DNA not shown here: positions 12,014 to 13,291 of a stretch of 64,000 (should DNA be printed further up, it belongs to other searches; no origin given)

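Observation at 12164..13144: ArsR-type winged helix fused to an unassigned ~220-aa domain, divergent from a giant surface-lipoprotein operon (copy 1 of a paralogous pair)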

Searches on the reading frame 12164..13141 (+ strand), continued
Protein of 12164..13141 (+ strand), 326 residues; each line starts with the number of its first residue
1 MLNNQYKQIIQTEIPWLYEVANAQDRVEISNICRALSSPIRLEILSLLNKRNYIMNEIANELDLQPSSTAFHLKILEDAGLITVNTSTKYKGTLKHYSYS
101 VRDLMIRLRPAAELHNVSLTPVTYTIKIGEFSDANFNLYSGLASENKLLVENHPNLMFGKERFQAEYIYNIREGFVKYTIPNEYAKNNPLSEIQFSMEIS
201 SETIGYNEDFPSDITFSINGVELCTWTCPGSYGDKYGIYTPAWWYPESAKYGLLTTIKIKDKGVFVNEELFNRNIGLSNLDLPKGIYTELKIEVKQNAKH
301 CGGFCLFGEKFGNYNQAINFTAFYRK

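Call 55: search_protein_families(library=pfam, proteins=[L073:7589-8464:+, L022:4958-7831:-, L044:13965-15722:-, L060:7113-11057:+, L043:13100-13630:+, L048:6885-7877:+, L039:8525-9754:-, L039:12460-14160:+, L075:6488-7810:-, L076:10933-11739:+], max_evalue=0.00001)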
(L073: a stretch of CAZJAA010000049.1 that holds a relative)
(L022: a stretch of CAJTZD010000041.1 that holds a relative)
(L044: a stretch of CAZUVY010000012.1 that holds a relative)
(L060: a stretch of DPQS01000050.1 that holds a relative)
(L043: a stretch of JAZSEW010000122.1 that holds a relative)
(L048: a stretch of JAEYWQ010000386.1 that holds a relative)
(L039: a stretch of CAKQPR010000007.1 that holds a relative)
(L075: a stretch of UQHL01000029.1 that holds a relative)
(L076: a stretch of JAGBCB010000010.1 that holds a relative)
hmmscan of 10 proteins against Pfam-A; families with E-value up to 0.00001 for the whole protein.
L073:7589-8464:+ (292 aa): 2 families
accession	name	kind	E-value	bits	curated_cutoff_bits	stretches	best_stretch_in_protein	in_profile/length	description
PF03755.18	YicC-like_N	-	1.9e-49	168.5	25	1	2-156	1-155/156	Endoribonuclease YicC-like, N-terminal region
PF08340.16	YicC-like_C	-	2.5e-43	147.5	27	1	173-292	1-120/120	Endoribonuclease YicC-like, C-terminal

L022:4958-7831:- (958 aa): 2 families
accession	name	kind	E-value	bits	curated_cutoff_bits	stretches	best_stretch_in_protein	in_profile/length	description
PF13416.11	SBP_bac_8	-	9.6e-21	75.2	27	1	559-839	4-253/279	Bacterial extracellular solute-binding protein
PF01547.30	SBP_bac_1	-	7e-17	62.8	26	1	553-835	10-306/307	Bacterial extracellular solute-binding protein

L044:13965-15722:- (586 aa): 4 families
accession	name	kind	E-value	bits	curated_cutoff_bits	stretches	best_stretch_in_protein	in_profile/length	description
PF03749.19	SfsA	-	2e-49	167.4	22.8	1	80-214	1-137/138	Sugar fermentation stimulation protein RE domain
PF14815.12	NUDIX_4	-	2.1e-26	92.4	35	1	462-574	1-113/113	NUDIX domain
PF17746.7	SfsA_N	-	8.5e-26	90.3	25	1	12-77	1-63/63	SfsA N-terminal OB domain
PF00730.31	HhH-GPD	-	8.3e-21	74.8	26.2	1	262-400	1-107/108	HhH-GPD superfamily base excision DNA repair protein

L060:7113-11057:+ (1315 aa): 5 families
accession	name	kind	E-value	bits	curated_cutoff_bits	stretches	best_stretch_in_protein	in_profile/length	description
PF06439.18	3keto-disac_hyd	-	2.9e-18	67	26.8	1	1163-1292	27-156/187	3-keto-disaccharide hydrolase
PF19763.6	DUF6250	-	6.3e-18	65.6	26.9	0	917-963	111-157/165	Domain of unknown function (DUF6250)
PF13472.12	Lipase_GDSL_2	-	3.1e-16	60.8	32.9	1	643-800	17-177/178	GDSL-like Lipase/Acylhydrolase family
PF00657.28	Lipase_GDSL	-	6.2e-08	33.5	23.6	1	644-803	21-205/208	GDSL-like Lipase/Acylhydrolase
PF09479.16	Flg_new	-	2.2e-07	31.3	27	1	74-125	10-65/65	Listeria-Bacteroides repeat domain (List_Bact_rpt)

L043:13100-13630:+ (177 aa): 1 family
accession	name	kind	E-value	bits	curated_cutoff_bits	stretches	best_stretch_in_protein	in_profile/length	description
PF10502.14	Peptidase_S26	-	2.4e-36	125.6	22.9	1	9-167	2-167/168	Signal peptidase, peptidase S26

L048:6885-7877:+ (331 aa): 6 families
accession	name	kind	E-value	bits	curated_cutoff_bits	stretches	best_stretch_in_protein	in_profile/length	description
PF01370.27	Epimerase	-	1.1e-58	199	20.9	1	3-252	1-240/240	NAD dependent epimerase/dehydratase family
PF16363.11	GDP_Man_Dehyd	-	9.5e-57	193.4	27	1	4-306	1-323/332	GDP-mannose 4,6 dehydratase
PF01073.25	3Beta_HSD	-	1.7e-20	73.6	22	1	4-246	1-238/280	3-beta hydroxysteroid dehydrogenase/isomerase family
PF02719.21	Polysacc_synt_2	-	9.7e-18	64.8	20.2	1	3-174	1-174/293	Polysaccharide biosynthesis protein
PF04321.23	RmlD_sub_bind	-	3.2e-15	56.4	27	1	1-157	1-141/287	RmlD substrate binding domain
PF13460.12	NAD_binding_10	-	9.2e-08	32.6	27.2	1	7-128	1-110/184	NAD(P)H-binding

L039:8525-9754:- (410 aa): 3 families
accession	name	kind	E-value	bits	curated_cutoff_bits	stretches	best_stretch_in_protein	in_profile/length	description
PF01408.29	GFO_IDH_MocA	-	4.5e-17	63.3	24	1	4-123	3-119/120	Oxidoreductase family, NAD-binding Rossmann fold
PF22725.1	GFO_IDH_MocA_C3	-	4.9e-17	62.5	27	1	132-207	1-74/124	GFO/IDH/MocA C-terminal domain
PF02894.22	GFO_IDH_MocA_C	-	5.4e-15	56.2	22.9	1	136-400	1-210/218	Oxidoreductase family, C-terminal alpha/beta domain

L039:12460-14160:+ (567 aa): 3 families
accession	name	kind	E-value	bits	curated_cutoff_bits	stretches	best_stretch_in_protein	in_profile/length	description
PF00239.26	Resolvase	-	3.1e-27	95.9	23.3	1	4-154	1-143/145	Resolvase, N terminal domain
PF07508.19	Recombinase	-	1.6e-17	64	21.1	1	177-260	2-100/102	Recombinase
PF13408.12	Zn_ribbon_recom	-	1.4e-11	45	25.3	1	274-333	1-56/58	Recombinase zinc beta ribbon domain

L075:6488-7810:- (441 aa): 0 families

L076:10933-11739:+ (269 aa): 2 families
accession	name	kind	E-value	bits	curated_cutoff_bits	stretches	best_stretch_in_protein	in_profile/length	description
PF01520.23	Amidase_3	-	1.1e-36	126.9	27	1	14-181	1-173/174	N-acetylmuramoyl-L-alanine amidase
PF05036.18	SPOR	-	1.2e-14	54.8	21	1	200-266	4-74/76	SPOR domain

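Call 88: search_protein_families(library=pfam, proteins=[L074:6154-6858:+, L074:6917-7573:+, L074:7778-8971:+, L074:8978-9949:+, L077:8115-8945:+, L077:8996-9916:+, L026:5083-6087:+, L068:1159-2097:+, L036:1560-2330:+], max_evalue=0.001)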
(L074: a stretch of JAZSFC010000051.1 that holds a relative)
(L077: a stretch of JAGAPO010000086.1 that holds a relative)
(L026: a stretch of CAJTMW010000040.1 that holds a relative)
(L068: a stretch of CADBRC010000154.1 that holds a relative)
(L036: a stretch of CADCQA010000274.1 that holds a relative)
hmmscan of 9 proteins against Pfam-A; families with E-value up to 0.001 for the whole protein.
L074:6154-6858:+ (235 aa): 0 families

L074:6917-7573:+ (219 aa): 1 family
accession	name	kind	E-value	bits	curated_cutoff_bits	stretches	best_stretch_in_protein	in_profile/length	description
PF08765.17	Mor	-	0.00036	20.9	24.9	0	13-84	34-93/107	Mor transcription activator family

L074:7778-8971:+ (398 aa): 3 families
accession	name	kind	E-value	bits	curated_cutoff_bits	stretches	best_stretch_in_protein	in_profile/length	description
PF02492.25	cobW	-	7e-37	127.2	20.7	1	6-180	4-179/180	CobW/HypB/UreG, nucleotide-binding domain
PF07683.19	CobW_C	-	6.8e-06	26.3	22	1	313-396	3-90/94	Cobalamin synthesis protein cobW C-terminal domain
PF25204.1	DAAF9_2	-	0.00036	20.6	27.5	0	86-205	73-197/210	DAAF9 domain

L074:8978-9949:+ (324 aa): 2 families
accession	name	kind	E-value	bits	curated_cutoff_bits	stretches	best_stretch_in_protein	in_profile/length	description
PF21537.2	DUF1980_C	-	3.7e-26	91.9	25.9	1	202-322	20-140/141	DUF1980 C-terminal domain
PF02492.25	cobW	-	1.1e-12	48.4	20.7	1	14-181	1-179/180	CobW/HypB/UreG, nucleotide-binding domain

L077:8115-8945:+ (277 aa): 2 families
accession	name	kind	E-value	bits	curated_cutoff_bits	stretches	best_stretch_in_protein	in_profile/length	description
PF01678.24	DAP_epimerase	-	1.2e-65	219.5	34.7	2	155-270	2-121/121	Diaminopimelate epimerase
PF02567.21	PhzC-PhzF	-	7.8e-08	32.6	27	1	49-273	46-281/281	Phenazine biosynthesis-like protein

L077:8996-9916:+ (307 aa): 2 families
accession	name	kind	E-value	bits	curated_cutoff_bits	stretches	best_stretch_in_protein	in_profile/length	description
PF02016.21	Peptidase_S66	-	8.5e-43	145.8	25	1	14-131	1-121/121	LD-carboxypeptidase N-terminal domain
PF17676.7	Peptidase_S66C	-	1.8e-33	116.1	23.7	1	179-294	1-120/120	LD-carboxypeptidase C-terminal domain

L026:5083-6087:+ (335 aa): 0 families

L068:1159-2097:+ (313 aa): 0 families

L036:1560-2330:+ (257 aa): 10 families
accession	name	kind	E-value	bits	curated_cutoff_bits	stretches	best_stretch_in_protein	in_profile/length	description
PF00005.33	ABC_tran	-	4.8e-33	115.1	25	1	24-182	1-137/137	ABC transporter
PF13304.12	AAA_21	-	1.4e-11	45.5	27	1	138-213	222-300/304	AAA domain, putative AbiEii toxin, Type IV TA system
PF02463.25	SMC_N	-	4.8e-08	33.1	40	1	36-220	26-206/220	RecF/RecN/SMC N terminal domain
PF13166.12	AAA_13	-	0.00025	20.3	36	0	171-222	526-580/713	AAA domain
PF13555.12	AAA_29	-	0.00031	20.9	27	1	25-51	13-39/61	P-loop containing region of AAA domain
PF03193.22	RsgA_GTPase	-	0.00044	20.6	30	1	31-66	104-138/174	RsgA GTPase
PF01637.24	ATPase_2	-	0.0005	20.4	33.2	0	31-70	17-57/225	ATPase domain predominantly from Archaea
PF13238.12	AAA_18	-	0.00057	20.8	29.4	0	37-84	1-51/128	AAA domain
PF09818.15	ABC_ATPase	-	0.00059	19.4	23.2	0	154-184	158-188/283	P-loop domain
PF13401.12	AAA_22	-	0.00069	20.4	27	0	34-68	5-33/130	AAA domain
